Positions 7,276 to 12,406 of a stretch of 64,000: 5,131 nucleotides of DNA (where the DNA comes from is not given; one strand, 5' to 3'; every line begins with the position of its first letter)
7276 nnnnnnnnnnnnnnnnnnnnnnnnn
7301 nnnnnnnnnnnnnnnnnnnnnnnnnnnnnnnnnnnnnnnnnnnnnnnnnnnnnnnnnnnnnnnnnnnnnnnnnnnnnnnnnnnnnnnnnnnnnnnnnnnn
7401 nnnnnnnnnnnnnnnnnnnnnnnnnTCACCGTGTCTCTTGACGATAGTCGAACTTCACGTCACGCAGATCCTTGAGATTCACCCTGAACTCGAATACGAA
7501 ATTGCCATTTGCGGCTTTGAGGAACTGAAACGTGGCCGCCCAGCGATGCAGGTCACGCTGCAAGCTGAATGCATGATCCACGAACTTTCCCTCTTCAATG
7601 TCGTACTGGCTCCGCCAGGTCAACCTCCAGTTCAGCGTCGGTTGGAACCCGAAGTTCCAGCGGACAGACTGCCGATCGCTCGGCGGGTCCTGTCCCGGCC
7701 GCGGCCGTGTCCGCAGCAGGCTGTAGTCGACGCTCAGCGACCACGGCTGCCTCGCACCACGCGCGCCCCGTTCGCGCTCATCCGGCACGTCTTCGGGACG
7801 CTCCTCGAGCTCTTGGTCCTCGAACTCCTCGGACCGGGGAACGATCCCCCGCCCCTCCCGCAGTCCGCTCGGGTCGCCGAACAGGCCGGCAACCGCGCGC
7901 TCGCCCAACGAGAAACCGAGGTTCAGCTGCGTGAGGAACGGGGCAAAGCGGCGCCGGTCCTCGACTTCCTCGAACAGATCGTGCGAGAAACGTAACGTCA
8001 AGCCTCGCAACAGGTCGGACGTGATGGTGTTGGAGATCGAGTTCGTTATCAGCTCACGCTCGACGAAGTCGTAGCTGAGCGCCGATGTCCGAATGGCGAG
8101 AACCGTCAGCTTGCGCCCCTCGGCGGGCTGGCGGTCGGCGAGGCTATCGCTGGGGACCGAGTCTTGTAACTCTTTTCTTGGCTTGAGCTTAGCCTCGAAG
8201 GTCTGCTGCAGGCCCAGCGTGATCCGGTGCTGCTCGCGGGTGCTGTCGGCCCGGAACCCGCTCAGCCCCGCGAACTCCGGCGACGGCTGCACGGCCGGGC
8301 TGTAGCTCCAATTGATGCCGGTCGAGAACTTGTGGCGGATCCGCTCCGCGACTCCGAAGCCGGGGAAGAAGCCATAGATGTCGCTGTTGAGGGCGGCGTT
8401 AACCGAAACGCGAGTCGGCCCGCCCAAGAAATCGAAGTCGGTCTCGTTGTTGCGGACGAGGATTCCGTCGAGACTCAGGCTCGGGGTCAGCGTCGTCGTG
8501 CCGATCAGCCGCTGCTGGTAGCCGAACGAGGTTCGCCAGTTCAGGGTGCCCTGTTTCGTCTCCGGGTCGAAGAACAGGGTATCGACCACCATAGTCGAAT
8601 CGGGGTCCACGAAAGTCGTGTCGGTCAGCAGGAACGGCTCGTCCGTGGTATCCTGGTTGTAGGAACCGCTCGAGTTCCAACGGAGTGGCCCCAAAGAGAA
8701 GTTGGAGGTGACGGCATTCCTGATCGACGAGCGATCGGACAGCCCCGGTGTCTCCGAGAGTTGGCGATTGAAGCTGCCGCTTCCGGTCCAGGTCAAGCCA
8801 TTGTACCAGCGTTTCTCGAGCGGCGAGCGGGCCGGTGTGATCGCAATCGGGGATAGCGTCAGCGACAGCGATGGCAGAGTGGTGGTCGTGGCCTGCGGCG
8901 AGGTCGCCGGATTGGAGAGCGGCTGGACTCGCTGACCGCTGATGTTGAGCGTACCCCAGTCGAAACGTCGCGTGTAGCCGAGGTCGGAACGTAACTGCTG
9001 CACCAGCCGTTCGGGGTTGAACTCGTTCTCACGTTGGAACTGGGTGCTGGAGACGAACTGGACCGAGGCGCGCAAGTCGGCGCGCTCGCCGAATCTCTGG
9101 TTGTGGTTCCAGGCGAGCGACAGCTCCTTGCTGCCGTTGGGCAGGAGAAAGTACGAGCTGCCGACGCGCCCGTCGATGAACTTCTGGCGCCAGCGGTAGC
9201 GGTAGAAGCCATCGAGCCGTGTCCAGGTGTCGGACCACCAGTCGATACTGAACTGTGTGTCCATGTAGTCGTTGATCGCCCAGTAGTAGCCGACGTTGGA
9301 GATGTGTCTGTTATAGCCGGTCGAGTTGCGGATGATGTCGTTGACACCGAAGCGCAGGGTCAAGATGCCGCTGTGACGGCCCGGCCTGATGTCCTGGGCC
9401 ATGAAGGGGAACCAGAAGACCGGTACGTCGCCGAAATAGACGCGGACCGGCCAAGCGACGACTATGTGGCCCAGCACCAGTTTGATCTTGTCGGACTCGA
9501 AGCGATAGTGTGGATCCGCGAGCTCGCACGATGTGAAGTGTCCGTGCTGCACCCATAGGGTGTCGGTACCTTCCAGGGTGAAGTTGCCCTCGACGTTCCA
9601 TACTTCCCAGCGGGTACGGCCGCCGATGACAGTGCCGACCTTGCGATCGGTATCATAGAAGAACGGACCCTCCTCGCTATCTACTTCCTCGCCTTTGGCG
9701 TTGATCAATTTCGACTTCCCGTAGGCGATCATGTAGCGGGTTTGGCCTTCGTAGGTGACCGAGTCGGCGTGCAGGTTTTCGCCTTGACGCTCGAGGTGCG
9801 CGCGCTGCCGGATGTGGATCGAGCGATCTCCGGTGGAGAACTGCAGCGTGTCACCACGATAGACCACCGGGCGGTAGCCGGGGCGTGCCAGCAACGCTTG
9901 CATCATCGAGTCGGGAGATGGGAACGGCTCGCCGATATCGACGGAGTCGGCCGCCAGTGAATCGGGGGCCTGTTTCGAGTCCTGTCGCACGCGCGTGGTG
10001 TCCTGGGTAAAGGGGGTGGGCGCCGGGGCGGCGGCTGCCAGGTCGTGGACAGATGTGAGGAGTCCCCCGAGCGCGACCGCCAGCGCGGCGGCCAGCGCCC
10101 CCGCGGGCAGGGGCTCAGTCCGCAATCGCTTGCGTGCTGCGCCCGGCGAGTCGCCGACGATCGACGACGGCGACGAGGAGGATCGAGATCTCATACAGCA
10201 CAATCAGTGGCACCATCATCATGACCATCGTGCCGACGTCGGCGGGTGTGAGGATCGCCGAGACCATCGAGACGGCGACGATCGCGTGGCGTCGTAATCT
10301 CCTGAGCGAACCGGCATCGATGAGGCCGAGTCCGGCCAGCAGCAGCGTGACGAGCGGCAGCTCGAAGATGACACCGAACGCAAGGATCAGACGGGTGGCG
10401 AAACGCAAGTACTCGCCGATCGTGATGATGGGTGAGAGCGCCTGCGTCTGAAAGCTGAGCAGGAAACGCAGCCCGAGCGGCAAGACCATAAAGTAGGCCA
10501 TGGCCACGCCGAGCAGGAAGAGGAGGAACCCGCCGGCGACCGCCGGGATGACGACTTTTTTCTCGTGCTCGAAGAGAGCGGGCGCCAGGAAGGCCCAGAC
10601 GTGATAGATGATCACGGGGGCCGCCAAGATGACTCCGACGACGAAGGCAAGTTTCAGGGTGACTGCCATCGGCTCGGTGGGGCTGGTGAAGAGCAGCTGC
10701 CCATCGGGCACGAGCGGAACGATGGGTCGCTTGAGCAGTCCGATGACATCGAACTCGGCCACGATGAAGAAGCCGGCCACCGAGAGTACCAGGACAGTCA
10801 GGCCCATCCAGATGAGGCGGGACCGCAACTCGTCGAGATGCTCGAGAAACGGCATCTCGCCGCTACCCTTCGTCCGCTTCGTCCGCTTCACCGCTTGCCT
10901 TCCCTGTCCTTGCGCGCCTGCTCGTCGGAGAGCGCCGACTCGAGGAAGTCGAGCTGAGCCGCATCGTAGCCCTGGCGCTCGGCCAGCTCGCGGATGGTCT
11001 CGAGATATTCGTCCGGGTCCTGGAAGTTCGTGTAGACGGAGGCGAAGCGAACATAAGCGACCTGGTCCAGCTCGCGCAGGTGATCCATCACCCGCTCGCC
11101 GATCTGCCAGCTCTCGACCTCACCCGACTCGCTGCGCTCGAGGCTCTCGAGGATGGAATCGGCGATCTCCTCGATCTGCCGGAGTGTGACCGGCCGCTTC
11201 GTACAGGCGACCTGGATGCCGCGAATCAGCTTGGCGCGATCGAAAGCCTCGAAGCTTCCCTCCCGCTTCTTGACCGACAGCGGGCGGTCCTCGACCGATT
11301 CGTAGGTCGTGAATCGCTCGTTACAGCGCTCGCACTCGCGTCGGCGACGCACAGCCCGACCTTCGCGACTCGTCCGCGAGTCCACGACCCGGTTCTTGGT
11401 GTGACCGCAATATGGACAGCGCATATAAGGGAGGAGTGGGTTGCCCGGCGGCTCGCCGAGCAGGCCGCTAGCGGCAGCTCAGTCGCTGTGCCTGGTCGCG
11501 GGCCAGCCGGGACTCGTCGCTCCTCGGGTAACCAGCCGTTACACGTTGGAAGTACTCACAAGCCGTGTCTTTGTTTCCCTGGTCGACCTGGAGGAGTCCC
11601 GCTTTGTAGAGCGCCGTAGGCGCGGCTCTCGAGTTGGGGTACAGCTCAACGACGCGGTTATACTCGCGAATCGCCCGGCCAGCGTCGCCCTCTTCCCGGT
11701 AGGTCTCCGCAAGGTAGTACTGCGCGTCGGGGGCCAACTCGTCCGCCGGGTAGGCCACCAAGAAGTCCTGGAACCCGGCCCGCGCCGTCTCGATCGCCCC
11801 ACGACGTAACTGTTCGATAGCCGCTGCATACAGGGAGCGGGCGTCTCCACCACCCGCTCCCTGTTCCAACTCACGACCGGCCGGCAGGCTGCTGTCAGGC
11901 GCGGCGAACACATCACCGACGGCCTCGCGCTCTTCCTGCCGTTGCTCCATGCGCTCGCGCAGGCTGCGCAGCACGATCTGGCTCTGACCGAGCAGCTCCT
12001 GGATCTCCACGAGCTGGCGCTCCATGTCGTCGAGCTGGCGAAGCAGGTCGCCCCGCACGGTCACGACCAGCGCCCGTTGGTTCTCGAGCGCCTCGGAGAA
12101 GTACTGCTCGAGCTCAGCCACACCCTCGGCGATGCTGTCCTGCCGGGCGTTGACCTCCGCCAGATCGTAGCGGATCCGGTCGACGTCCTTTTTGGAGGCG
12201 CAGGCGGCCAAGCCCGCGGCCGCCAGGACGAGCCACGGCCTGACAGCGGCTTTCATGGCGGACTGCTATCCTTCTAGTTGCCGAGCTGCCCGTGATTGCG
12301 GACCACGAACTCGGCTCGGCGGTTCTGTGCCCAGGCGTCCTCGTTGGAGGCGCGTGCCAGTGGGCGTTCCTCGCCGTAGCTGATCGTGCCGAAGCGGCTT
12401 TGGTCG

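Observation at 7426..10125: Exported proteins are loaded with Bacteroidota-type O-glycosylation sequons D-[S/T]-[A/I/L/M/T/V]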

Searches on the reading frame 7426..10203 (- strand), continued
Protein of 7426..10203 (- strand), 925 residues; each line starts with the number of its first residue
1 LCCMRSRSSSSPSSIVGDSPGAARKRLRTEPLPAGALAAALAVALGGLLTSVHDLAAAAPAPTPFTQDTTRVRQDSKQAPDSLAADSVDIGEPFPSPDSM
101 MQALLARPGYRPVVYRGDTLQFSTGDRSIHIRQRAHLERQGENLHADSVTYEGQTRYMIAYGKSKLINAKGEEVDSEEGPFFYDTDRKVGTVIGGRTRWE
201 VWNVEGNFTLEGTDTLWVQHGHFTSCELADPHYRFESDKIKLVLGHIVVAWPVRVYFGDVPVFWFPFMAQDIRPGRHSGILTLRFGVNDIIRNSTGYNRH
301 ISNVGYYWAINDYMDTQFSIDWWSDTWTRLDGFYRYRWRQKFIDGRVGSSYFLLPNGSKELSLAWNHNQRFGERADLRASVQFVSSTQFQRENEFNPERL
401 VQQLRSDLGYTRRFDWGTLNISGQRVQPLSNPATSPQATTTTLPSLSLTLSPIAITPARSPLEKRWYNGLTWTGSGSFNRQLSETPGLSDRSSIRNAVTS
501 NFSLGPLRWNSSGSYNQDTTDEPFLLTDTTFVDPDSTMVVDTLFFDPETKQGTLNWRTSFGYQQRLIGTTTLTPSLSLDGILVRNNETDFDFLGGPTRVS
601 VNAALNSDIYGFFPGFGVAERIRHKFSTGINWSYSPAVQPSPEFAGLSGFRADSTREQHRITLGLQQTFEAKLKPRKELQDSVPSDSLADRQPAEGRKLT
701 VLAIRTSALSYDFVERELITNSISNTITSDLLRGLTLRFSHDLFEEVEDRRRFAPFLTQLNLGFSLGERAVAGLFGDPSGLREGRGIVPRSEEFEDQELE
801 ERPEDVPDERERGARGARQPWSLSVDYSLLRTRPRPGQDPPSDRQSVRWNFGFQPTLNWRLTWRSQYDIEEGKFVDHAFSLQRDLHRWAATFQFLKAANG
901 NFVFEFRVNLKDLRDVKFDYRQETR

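Call 54: search_dna_similar(query=window:7426-10125:-, collection=plasmids, mode=protein, max_rows=40, max_evalue=0.001)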
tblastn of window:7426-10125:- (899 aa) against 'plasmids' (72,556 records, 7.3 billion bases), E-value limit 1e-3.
Records with a match: 3; places in all: 3; records where one place covers at least 80% of the query: 0.
Best place of each record, by identity: <60% 3.
By first word of the organism name: Parabacteroides 1; Phocaeicola 1; Prevotella 1.
By predicted mobility (MOB-suite, as given by PLSDB): non-mobilizable 3.
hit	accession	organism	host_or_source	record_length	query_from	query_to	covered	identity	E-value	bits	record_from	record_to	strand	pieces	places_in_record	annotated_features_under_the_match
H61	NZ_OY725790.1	Parabacteroides distasonis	-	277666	159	899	47%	28.6%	2e-7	116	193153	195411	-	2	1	putative LPS assembly protein LptD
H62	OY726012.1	Phocaeicola massiliensis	-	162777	188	396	23%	25.3%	3e-6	59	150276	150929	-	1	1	none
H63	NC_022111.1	Prevotella sp. oral taxon 299 str. F0039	Homo sapiens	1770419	190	392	23%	24.8%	7e-4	51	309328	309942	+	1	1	none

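Call 55: get_annotated_region(hit=H61, flank=20000)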
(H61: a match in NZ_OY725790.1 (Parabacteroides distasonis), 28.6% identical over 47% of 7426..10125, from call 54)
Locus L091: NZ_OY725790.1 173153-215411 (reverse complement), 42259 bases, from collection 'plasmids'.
description: Parabacteroides distasonis strain Parabacteroides distasonis TSDC17.2-1.1 plasmid 45, complete sequence
organism: Parabacteroides distasonis (NCBI taxid 823)
taxonomy: Bacteria; Bacteroidota; Bacteroidia; Bacteroidales; Tannerellaceae; Parabacteroides; Parabacteroides distasonis
host: -; source: -; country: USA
typing (MOB-suite, as given by PLSDB): non-mobilizable
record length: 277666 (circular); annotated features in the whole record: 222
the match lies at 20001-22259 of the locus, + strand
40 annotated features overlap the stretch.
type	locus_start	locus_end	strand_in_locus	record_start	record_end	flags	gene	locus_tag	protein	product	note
CDS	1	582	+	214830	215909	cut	ribD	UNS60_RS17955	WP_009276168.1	bifunctional diaminohydroxyphosphoribosylaminopyrimidine deaminase/5-amino-6-(5-phosphoribosylamino)uracil reductase RibD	-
CDS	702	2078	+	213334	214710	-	-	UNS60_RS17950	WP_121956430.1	DUF6242 domain-containing protein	-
CDS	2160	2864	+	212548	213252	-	-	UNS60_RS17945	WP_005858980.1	DUF6089 family protein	-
CDS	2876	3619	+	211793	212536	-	-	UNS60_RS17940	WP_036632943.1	isoprenyl transferase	-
CDS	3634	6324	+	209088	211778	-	bamA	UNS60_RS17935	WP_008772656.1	outer membrane protein assembly factor BamA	-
CDS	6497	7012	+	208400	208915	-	-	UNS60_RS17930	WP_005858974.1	OmpH family outer membrane protein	-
CDS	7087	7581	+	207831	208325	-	-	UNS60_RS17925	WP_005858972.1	OmpH family outer membrane protein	-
CDS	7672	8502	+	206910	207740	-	murI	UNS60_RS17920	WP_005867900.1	glutamate racemase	GO:0009252 - peptidoglycan biosynthetic process [Evidence IEA]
CDS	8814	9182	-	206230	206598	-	-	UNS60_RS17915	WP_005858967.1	YccF domain-containing protein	-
CDS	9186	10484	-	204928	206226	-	-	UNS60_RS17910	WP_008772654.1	peptidoglycan DD-metalloendopeptidase family protein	-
CDS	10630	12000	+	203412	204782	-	-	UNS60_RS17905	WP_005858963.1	MATE family efflux transporter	GO:0006855 - xenobiotic transmembrane transport [Evidence IEA]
CDS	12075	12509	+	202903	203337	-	-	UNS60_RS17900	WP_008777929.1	META domain-containing protein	-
CDS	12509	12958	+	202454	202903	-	-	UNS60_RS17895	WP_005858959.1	META domain-containing protein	-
CDS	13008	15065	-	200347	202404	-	-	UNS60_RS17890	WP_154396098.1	TonB-dependent receptor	GO:0015891 - siderophore transport [Evidence IEA]; GO:0055085 - transmembrane transport [Evidence IEA]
CDS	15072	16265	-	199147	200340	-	-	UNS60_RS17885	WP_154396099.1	DUF1343 domain-containing protein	-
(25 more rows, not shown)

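Call 56: get_annotated_region(hit=H63, flank=20000)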
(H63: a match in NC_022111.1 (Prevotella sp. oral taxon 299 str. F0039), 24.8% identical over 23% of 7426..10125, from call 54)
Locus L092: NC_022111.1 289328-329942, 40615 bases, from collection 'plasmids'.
description: Prevotella sp. oral taxon 299 str. F0039 plasmid unnamed, complete sequence
organism: Prevotella sp. oral taxon 299 str. F0039 (NCBI taxid 575614)
taxonomy: Bacteria; Bacteroidota; Bacteroidia; Bacteroidales; Prevotellaceae; Prevotella; Prevotella sp. oral taxon 299; Prevotella sp. oral taxon 299 str. F0039
host: -; source: Homo sapiens; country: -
typing (MOB-suite, as given by PLSDB): non-mobilizable; replicon rep_cluster_406,rep_cluster_742,rep_cluster_90; mating-pair formation MPF_T
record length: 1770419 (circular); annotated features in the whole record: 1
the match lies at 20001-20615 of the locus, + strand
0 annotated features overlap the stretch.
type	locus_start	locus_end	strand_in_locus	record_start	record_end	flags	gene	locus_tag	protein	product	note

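Call 57: get_annotated_region(hit=H62, flank=12000)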
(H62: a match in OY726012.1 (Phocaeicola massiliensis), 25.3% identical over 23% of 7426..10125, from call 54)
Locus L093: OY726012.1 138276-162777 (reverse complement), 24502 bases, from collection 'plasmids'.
description: Phocaeicola massiliensis strain Bacteroides massiliensis TSDC17.2-1.1 genome assembly, plasmid: 38
organism: Phocaeicola massiliensis (NCBI taxid 204516)
taxonomy: Bacteria; Bacteroidota; Bacteroidia; Bacteroidales; Bacteroidaceae; Phocaeicola; Phocaeicola massiliensis
host: -; source: -; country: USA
typing (MOB-suite, as given by PLSDB): non-mobilizable
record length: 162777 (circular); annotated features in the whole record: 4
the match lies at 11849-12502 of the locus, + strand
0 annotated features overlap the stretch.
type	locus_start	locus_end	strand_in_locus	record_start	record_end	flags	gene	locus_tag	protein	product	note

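Call 78: predict_structure(alignment_id=A1)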
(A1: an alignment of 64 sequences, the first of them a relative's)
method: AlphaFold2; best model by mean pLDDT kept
length: 899 residues; sequences in the alignment: 64
mean_pLDDT: 79.9   pTM: 0.69
mean pLDDT of the five models: 79.9, 80.0, 78.2, 77.5, 77.1
residues with pLDDT >= 90: 354; 70-90: 355; 50-70: 76; < 50: 114
segments of 3 or more residues with pLDDT < 50: 1-10, 20-65, 510-513, 517-519, 654-656, 660-664, 753-789
pLDDT, mean of each block of 10 residues (from residue 1): 39 56 34 30 29 32 50 79 80 87 89 86 88 90 83 84 86 86 84 90 86 83 83 81 68 70 60 82 82 89 93 81 94 93 92 92 86 82 95 96 79 93 95 85 93 94 92 95 96 75 51 48 89 96 95 93 88 95 93 92 96 85 77 96 89 52 56 92 94 94 88 94 89 93 71 44 35 40 46 81 91 87 90 90 91 89 89 89 75 80
secondary structure, 60 per line:
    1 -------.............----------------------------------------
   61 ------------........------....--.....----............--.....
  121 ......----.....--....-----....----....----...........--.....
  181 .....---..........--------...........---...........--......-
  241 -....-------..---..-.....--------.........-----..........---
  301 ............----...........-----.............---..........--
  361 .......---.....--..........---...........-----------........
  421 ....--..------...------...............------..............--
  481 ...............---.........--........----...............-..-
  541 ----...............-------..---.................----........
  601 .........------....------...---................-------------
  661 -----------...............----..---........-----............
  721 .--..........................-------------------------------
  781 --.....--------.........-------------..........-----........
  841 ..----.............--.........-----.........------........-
elements in order (helices of 4 or more, strands of 3 or more residues): H8-20 H73-80 E87-90 E93-97 E102-113 E116-126 E131-135 E138-141 E147-150 E155-158 E163-173 E176-185 E189-198 E207-217 E221-231 E234-239 E242-245 H261-265 E274-282 E288-297 E301-312 E317-327 E333-345 E349-358 H361-367 H371-375 E378-387 E391-401 E413-424 E444-458 E465-478 E481-495 E499-507 E510-517 E522-536 E545-559 E572-588 E593-609 H616-619 E632-647 E672-686 E696-703 E709-721 E724-741 H742-749 H783-787 E796-804 E818-827 E833-842 E847-859 E862-870 E876-884 E891-898

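Call 88: fold_search(model_id=the predicted structure, library=pdb)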
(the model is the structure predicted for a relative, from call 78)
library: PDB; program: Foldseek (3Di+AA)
matches with E <= 10: 736; with E <= 0.001: 45
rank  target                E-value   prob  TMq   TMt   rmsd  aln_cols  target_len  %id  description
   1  4q35_A                9.6e-25  1.00  0.44  0.51  16.8       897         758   12  Structure of a membrane protein (released 2014-06-25)
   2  8h1s_C                1.1e-23  1.00  0.52  0.56   8.3       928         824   12  Crystal structure of apo-LptDE complex (released 2023-10-11)
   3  9a39_MODEL_1_A        1.5e-23  1.00  0.43  0.48  16.1       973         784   11  Model of E. coli LptD by in-cell photo-crosslinking MS and deep learning (released 2023-02-24)
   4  9kn3_A                1.5e-23  1.00  0.49  0.57  15.5       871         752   12  Cryo-EM structure of LptDEM complex from Escherichia coli (released 2025-07-23)
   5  8h1r_D                2.7e-23  1.00  0.53  0.59  10.1       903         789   13  Crystal structure of LptDE-YifL complex (released 2023-10-25)
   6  8h1s_A                2.7e-23  1.00  0.52  0.56   9.0       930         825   12  Crystal structure of apo-LptDE complex (released 2023-10-11)
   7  7omm_A                7.2e-23  1.00  0.52  0.65   8.9       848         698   13  Cryo-EM structure of N. gonorhoeae LptDE in complex with ProMacrobodies (MBPs have not been built de novo) (released 2022-05-04)
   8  5iv9_A                1.1e-22  1.00  0.47  0.54  16.5       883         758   11  The LPS Transporter LptDE from Klebsiella pneumoniae, full-length (released 2016-05-18)
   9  9ia5_A                3.4e-22  1.00  0.46  0.55  16.4       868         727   12  LpDEM from Escherichia coli (released 2025-12-10)
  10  8h1r_A                1.1e-21  1.00  0.50  0.60  10.4       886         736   13  Crystal structure of LptDE-YifL complex (released 2023-10-25)
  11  9rpr_A                1.6e-21  1.00  0.47  0.57  15.2       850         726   12  Cryo-EM structure of LptDEM complex containing Shigella flexneri LptE and endogenous E. coli LptD and LptM (released 2025-12-10)
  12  9rps_A                1.6e-21  1.00  0.45  0.54  16.2       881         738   12  Cryo-EM structure of Shigella flexneri LptDE in complex with RTP45 superinfection exclusion protein from RTP bacteriop (released 2025-12-10)
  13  9fz5_A                1.7e-21  1.00  0.45  0.54  17.1       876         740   12  Cryo-EM structure of LptDE-YedD complex from Escherichia Coli (released 2025-04-09)
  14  9ia0_A                3.2e-21  1.00  0.44  0.52  16.6       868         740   12  LpDE from Escherichia coli (released 2025-12-10)
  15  9ia2_A                1.9e-20  1.00  0.41  0.50  17.9       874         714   11  LpDEM from Escherichia coli (released 2025-12-10)
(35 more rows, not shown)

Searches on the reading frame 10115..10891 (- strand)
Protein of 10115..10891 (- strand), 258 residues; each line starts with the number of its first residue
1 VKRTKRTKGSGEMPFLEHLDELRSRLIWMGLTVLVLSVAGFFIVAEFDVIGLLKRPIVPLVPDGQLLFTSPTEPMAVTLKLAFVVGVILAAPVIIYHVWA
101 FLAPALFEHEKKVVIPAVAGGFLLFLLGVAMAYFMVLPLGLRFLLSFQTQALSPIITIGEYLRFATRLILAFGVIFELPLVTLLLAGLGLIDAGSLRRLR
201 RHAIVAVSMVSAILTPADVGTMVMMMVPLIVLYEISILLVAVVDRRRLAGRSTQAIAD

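Call 7: search_protein_families(library=pfam, proteins=[window:10115-10891:-])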
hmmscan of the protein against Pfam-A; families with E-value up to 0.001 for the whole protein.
window:10115-10891:- (258 aa): 1 family
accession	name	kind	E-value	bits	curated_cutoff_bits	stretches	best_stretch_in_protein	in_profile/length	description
PF00902.23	TatC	-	8.2e-63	212.4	25.1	1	17-228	1-208/208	Sec-independent protein translocase protein (TatC)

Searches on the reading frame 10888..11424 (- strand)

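Call 7: search_protein_families(library=pfam, proteins=[window:10888-11424:-])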
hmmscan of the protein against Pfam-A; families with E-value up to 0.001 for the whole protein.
window:10888-11424:- (178 aa): 2 families
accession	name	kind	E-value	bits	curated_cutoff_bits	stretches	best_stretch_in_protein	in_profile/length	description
PF03477.21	ATP-cone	-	8.9e-21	74.7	25.8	1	50-136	2-87/88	ATP cone domain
PF22811.2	Zn_ribbon_NrdR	-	1.3e-19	70.3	27.2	1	1-42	1-42/42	Transcriptional repressor NrdR-like, N-terminal domain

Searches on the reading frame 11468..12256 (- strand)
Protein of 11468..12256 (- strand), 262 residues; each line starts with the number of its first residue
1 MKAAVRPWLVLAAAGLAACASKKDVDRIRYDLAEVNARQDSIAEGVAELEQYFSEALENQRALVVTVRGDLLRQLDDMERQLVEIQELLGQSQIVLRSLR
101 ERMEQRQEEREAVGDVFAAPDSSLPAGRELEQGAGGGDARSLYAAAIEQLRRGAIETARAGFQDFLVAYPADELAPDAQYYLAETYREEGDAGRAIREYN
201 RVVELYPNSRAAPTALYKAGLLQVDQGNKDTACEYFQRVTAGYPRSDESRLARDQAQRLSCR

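Call 7: search_protein_families(library=pfam, proteins=[window:11468-12256:-])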
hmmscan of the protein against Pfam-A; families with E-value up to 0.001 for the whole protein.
window:11468-12256:- (262 aa): 12 families
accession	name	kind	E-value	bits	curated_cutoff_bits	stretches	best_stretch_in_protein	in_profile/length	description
PF13174.12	TPR_6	-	8.7e-17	61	26.3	2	177-209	1-33/33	Tetratricopeptide repeat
PF13525.12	YfiO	-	9.3e-10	39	25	1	139-244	5-121/203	Outer membrane lipoprotein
PF07719.23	TPR_2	-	4.9e-09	36.1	27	1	176-208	1-33/34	Tetratricopeptide repeat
PF13428.12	TPR_14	-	3.6e-08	33.8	23.5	1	176-212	1-37/44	Tetratricopeptide repeat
PF13181.12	TPR_8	-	9.1e-08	32.1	25.7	0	178-208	3-33/34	Tetratricopeptide repeat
PF13432.12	TPR_16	-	1.3e-07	32.4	32.7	1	143-209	1-64/65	Tetratricopeptide repeat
PF09976.15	TPR_21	-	4.5e-07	30.2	25.5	1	138-239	38-139/193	Tetratricopeptide repeat-like domain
PF13371.12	TPR_9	-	2.5e-06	27.8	35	0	184-256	3-72/73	Tetratricopeptide repeat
PF13424.12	TPR_12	-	5.3e-06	27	30.1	1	178-244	5-76/77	Tetratricopeptide repeat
PF00515.34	TPR_1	-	3.7e-05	23.8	27.8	0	176-208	1-33/34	Tetratricopeptide repeat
PF13431.12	TPR_17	-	0.00051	20.6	24.4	0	176-196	13-33/34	Tetratricopeptide repeat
PF24575.1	TPR_Slam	-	0.00083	20.2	35.2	0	180-210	51-81/104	Surface lipoprotein assembly modifier, N-terminal TPR repeats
